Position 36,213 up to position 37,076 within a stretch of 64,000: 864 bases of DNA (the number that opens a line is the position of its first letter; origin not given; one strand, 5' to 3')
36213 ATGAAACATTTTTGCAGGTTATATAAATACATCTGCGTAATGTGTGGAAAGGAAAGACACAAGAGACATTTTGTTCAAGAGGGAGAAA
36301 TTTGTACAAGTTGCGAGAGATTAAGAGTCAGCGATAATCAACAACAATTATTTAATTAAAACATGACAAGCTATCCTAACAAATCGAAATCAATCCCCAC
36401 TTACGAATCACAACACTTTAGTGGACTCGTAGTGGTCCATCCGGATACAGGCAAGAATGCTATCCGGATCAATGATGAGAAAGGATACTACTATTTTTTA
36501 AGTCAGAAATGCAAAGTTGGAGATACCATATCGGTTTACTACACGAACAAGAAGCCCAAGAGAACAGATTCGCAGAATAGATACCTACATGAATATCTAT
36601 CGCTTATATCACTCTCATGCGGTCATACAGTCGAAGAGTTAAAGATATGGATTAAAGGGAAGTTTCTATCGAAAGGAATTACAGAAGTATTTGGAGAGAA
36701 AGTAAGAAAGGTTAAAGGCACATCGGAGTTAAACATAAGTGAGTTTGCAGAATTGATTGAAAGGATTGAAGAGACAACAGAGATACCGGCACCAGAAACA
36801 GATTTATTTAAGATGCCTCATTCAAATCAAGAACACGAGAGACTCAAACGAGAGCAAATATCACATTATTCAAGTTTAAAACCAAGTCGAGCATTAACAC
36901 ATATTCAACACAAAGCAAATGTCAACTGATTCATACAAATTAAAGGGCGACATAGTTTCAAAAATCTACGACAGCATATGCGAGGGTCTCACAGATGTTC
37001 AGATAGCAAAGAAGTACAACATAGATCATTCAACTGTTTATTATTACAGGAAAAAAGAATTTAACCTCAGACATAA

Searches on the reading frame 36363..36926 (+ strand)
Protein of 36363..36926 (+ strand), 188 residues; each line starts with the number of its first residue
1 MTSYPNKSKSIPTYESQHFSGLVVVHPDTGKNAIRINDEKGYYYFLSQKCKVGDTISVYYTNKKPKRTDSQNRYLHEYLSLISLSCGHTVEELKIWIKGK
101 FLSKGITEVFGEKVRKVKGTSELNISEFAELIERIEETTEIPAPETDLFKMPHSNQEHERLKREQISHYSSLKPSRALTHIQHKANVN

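Call 64: search_protein_families(library=pfam, proteins=[window:36363-36926:+], max_evalue=0.01)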
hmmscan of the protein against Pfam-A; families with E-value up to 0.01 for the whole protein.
window:36363-36926:+ (188 aa): 1 family
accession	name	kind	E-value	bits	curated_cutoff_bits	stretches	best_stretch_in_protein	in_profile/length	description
PF05928.16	Zea_mays_MuDR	-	0.0027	17.8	20.8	1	100-173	93-166/207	Zea mays MURB-like protein (MuDR)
